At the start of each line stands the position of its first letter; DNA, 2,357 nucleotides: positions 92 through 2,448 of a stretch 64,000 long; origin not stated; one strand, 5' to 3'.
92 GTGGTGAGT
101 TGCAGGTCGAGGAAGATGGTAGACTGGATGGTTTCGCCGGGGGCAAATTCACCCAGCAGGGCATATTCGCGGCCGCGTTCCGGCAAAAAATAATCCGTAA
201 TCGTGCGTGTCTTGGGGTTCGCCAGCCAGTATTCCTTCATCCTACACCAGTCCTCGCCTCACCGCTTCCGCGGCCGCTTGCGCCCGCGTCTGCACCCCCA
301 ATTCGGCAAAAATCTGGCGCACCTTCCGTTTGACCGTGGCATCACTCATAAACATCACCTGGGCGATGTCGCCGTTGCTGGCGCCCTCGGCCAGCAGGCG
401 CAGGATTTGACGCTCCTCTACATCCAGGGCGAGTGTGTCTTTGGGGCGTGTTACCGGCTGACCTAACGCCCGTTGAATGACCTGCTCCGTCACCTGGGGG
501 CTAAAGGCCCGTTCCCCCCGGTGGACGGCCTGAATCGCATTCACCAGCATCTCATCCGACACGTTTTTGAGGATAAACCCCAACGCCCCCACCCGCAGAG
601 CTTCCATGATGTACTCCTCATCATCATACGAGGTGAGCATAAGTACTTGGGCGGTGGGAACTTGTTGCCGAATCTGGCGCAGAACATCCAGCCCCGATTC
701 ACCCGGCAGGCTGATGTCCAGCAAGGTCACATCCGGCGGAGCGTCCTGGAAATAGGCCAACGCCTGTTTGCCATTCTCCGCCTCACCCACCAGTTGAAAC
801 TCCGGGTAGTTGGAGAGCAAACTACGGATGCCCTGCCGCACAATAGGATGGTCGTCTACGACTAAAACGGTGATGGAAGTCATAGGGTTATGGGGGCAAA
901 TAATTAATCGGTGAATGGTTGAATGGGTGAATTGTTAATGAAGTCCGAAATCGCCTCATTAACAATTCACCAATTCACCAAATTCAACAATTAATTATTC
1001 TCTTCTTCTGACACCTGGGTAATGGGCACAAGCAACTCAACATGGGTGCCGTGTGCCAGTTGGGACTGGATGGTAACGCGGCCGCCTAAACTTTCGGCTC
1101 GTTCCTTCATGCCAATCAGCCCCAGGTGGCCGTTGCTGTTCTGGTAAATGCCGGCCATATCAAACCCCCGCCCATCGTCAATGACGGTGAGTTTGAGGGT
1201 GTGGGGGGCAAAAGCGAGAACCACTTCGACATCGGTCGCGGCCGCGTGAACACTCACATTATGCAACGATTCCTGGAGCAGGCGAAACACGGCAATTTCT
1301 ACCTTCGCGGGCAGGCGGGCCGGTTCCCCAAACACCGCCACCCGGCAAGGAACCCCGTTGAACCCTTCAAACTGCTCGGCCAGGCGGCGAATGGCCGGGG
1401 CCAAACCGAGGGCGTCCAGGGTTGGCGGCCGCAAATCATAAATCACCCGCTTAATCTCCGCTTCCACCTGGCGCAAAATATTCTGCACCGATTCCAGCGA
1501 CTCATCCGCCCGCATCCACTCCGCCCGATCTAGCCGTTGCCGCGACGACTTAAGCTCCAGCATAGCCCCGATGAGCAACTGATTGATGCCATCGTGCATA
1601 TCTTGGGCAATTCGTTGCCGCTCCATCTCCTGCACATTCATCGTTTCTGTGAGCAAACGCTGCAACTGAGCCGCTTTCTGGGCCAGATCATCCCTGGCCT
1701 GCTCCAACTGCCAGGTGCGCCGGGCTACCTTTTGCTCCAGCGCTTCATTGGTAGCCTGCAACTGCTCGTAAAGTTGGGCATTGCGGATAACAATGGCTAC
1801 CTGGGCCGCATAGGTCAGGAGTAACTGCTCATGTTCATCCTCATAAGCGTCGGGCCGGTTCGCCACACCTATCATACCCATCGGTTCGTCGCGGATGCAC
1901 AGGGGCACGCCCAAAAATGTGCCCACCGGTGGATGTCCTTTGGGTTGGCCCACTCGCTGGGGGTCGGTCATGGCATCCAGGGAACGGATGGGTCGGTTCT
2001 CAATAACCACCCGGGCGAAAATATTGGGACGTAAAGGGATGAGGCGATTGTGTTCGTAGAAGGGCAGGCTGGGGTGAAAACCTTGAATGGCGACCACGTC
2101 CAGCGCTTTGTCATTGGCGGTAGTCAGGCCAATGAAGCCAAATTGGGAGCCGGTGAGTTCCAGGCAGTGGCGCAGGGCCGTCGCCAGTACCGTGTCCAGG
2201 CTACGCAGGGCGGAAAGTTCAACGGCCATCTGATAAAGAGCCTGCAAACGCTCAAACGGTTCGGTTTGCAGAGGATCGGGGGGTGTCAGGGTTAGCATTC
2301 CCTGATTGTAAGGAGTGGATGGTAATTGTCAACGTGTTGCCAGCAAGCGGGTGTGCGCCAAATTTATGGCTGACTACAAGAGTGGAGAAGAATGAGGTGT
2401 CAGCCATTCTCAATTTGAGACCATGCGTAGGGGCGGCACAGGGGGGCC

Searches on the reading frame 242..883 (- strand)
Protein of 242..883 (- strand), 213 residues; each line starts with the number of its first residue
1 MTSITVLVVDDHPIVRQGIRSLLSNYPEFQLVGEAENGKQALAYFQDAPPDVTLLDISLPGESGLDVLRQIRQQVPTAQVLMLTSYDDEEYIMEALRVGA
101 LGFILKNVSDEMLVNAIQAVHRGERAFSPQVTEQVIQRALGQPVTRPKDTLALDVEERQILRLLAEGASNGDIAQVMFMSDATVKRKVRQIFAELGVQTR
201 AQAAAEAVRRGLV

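Call 56: search_protein_families(library=pfam, proteins=[window:242-883:-], max_evalue=0.00001)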
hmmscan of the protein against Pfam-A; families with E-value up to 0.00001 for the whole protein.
window:242-883:- (213 aa): 2 families
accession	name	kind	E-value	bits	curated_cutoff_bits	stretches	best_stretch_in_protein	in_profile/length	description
PF00072.30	Response_reg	-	1.3e-30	106.3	30.2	1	6-118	1-111/111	Response regulator receiver domain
PF00196.25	GerE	-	2.2e-10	40.5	23.5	1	157-205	7-55/57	Bacterial regulatory proteins, luxR family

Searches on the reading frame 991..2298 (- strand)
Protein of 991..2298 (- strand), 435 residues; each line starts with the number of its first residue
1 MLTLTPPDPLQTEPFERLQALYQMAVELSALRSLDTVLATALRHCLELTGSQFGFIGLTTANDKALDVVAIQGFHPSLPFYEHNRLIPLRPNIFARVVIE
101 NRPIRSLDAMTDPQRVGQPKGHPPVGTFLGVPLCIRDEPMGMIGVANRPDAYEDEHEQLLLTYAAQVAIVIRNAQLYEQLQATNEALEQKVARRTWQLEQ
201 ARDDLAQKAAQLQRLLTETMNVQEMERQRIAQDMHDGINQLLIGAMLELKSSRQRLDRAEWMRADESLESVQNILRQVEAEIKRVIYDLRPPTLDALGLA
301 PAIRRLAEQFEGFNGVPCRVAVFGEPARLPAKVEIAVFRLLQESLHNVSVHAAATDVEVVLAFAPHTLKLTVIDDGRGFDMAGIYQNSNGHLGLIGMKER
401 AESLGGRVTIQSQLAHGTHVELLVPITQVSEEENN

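Call 11: search_protein_families(library=ncbifam, proteins=[window:991-2298:-], max_evalue=0.00001)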
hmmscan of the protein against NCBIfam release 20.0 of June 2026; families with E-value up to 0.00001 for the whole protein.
window:991-2298:- (435 aa): 8 families
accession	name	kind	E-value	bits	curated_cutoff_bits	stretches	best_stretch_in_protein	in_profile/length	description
NF052443.1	SensHisKinMctS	equivalog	9.5e-42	142.9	700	1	210-433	234-455/457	two-component system sensor histidine kinase MctS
NF047786.1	his_kin_MadS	equivalog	9.1e-35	120.6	500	1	127-425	129-434/434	MadS family sensor histidine kinase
NF008649.0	PRK11644.1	equivalog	4.2e-29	101.7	408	1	203-426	280-496/499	signal transduction histidine-protein kinase/phosphatase UhpB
NF052531.1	Strep_LiaS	equivalog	8.3e-29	100.9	450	1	182-426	91-327/328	envelope stress sensor histidine kinase LiaS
NF007896.0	PRK10600.1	equivalog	3e-19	69.1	578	1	226-424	390-583/598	nitrate/nitrite two-component system sensor histidine kinase NarX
NF008184.0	PRK10935.1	equivalog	6e-18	64.8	553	1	226-428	363-561/565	nitrate/nitrite two-component system sensor histidine kinase NarQ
NF047322.1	HK_morpho_MacS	equivalog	5.2e-15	55.5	300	1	207-425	165-367/367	MacS family sensor histidine kinase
TIGR01817.1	nifA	equivalog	6.7e-06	25.1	528.85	1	17-222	3-205/534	nif-specific transcriptional activator NifA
